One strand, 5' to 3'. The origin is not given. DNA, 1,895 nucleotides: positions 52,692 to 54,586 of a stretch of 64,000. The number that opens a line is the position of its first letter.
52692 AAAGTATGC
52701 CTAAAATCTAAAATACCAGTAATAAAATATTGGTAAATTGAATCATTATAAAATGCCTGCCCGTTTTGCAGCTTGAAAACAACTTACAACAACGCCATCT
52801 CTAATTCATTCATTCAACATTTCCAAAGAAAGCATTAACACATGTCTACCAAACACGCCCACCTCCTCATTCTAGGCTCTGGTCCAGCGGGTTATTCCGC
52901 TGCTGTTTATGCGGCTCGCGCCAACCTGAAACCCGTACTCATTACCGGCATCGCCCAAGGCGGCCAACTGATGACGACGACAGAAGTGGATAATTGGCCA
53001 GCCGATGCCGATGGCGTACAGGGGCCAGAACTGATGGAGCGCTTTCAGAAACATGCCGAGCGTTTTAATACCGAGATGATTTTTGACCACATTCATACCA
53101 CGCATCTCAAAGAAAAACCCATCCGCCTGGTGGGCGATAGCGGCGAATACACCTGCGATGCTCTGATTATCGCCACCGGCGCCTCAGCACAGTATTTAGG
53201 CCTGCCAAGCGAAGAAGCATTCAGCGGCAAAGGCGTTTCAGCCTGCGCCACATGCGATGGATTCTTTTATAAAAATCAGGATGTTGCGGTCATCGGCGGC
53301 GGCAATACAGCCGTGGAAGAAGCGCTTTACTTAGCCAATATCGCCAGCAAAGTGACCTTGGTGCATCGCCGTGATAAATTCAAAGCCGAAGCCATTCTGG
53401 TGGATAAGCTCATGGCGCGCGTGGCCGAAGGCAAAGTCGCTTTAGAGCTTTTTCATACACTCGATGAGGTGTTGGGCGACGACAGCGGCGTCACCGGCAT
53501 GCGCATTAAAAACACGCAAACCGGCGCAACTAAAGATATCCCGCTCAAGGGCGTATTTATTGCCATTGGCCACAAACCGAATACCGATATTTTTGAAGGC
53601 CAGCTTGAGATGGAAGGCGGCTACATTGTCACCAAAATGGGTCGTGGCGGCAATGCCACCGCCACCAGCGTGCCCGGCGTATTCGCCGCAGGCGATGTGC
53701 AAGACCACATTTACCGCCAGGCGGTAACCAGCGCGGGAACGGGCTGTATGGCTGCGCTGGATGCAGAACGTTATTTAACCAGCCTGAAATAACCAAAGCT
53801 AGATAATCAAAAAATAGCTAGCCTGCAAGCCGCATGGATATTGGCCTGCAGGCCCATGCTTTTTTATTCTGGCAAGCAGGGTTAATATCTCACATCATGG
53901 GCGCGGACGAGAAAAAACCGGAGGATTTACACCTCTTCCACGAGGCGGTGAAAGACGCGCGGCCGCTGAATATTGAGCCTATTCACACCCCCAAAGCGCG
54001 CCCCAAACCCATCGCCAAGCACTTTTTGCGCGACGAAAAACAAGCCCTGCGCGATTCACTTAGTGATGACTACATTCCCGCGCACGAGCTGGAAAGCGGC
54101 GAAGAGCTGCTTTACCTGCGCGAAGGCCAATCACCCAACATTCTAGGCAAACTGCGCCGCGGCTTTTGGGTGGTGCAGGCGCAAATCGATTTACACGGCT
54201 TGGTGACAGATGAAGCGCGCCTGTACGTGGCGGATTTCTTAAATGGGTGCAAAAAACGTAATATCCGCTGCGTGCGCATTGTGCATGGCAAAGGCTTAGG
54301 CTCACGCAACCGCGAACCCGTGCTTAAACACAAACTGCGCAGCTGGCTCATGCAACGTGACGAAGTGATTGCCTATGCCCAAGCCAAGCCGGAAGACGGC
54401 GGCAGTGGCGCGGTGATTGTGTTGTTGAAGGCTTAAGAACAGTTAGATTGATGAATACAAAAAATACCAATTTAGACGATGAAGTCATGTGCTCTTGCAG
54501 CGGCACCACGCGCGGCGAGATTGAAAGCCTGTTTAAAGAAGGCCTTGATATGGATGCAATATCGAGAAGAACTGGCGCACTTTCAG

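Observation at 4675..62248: Strongly over-represented 12-mer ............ inside a ~35-nt CTGCAGG-armed sequence family, found both in terminator-like hairpins and in frame inside unrelated genes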

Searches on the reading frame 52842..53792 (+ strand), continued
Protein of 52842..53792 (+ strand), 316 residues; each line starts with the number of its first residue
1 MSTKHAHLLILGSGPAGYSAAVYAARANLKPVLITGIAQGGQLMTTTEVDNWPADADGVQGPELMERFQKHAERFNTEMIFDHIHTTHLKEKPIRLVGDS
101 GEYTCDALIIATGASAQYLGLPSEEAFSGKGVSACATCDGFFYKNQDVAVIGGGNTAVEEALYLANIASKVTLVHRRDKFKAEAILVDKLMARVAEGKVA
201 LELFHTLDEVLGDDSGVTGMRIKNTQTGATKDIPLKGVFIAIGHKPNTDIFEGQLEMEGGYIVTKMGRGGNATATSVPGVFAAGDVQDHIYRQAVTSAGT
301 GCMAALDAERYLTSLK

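Call 87: find_encoding_contigs(protein=P0083, flank=10000, max_places=1)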
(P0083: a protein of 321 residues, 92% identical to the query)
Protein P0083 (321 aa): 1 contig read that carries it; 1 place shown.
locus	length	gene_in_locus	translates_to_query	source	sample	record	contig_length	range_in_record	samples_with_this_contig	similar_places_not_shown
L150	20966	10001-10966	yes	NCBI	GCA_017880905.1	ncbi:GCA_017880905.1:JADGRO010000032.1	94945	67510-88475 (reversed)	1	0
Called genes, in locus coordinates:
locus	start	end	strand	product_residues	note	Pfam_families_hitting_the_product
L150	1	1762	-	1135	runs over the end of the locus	PF17757:UvrB_inter, PF21132:MFD_D3, PF02559:CarD_TRCF_RID, PF00270:DEAD, PF04851:ResIII, PF00271:Helicase_C, PF03461:TRCF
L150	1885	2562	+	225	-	PF00455:DeoRC (weak), PF06026:Rib_5-P_isom_A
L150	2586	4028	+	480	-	PF00497:SBP_bac_3, PF10613:Lig_chan-Glu_bd (weak), PF01464:SLT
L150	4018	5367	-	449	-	PF02403:Seryl_tRNA_N, PF00587:tRNA-synt_2b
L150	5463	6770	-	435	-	PF05496:RuvB_N, PF13191:AAA_16 (faint), PF00004:AAA, PF13173:AAA_14 (weak), PF13401:AAA_22 (faint), PF16193:AAA_assoc_2, PF12002:MgsA_C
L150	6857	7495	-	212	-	PF09865:DUF2092 (faint), PF03548:LolA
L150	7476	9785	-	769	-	PF13491:FtsK_4TM, PF17854:FtsK_alpha, PF01580:FtsK_SpoIIIE, PF12846:AAA_10 (faint), PF09397:FtsK_gamma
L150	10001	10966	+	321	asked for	PF07992:Pyr_redox_2, PF01134:GIDA (faint), PF13738:Pyr_redox_3, PF00070:Pyr_redox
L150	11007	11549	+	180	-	PF01713:Smr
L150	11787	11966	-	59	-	-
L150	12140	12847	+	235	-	-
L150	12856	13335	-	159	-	PF07080:DUF1348, PF12680:SnoaL_2 (weak)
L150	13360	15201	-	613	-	PF00664:ABC_membrane, PF00005:ABC_tran, PF02463:SMC_N (weak)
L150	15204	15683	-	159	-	PF02542:YgbB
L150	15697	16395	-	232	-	PF01128:IspD, PF12804:NTP_transf_3 (weak)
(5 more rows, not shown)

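Call 88: find_encoding_contigs(protein=P0074, flank=10000, max_places=1)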
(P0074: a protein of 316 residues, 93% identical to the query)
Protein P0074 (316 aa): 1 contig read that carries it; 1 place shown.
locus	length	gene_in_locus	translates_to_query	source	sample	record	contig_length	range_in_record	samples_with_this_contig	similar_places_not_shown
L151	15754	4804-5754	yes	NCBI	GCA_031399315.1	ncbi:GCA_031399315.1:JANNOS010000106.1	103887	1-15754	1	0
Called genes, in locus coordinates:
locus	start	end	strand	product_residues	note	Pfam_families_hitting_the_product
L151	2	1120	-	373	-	?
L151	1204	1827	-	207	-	PF09865:DUF2092 (faint), PF03548:LolA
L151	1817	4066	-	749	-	PF13491:FtsK_4TM, PF17854:FtsK_alpha, PF01580:FtsK_SpoIIIE, PF09397:FtsK_gamma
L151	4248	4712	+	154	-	PF00210:Ferritin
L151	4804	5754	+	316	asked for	PF00890:FAD_binding_2 (faint), PF07992:Pyr_redox_2, PF13738:Pyr_redox_3, PF00070:Pyr_redox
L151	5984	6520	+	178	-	PF01713:Smr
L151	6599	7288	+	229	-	PF18780:HNH_repeat, PF01844:HNH, PF14279:HNH_5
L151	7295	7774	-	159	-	PF07080:DUF1348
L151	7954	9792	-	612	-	PF00664:ABC_membrane, PF00005:ABC_tran, PF02463:SMC_N (weak)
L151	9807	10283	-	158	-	PF02542:YgbB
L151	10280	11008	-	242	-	PF01128:IspD, PF12804:NTP_transf_3 (weak)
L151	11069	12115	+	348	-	PF00990:GGDEF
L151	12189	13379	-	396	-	PF00909:Ammonium_transp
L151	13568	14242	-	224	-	-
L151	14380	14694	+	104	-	PF11743:DUF3301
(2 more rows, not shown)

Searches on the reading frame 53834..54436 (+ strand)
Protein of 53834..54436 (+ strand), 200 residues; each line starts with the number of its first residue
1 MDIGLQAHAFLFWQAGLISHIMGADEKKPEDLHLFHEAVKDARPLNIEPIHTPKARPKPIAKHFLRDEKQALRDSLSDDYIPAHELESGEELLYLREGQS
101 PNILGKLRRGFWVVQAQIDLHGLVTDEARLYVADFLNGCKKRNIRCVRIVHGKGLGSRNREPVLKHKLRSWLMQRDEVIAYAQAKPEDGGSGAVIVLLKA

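Call 35: search_protein_families(library=ncbifam, proteins=[window:53834-54436:+], max_evalue=0.00001)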
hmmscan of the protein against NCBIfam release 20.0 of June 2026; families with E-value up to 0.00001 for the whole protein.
window:53834-54436:+ (200 aa): 3 families
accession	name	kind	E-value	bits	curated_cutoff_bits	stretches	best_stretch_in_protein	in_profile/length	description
NF033154.1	endonuc_SmrA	equivalog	1.1e-31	110.1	180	1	30-199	1-173/189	DNA endonuclease SmrA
NF003432.0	PRK04946.1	equivalog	6.4e-29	101.1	128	1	26-199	6-173/181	endonuclease SmrB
TIGR01069.2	mutS2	equivalog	2.6e-11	42.6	400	1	114-197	712-789/790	endonuclease MutS2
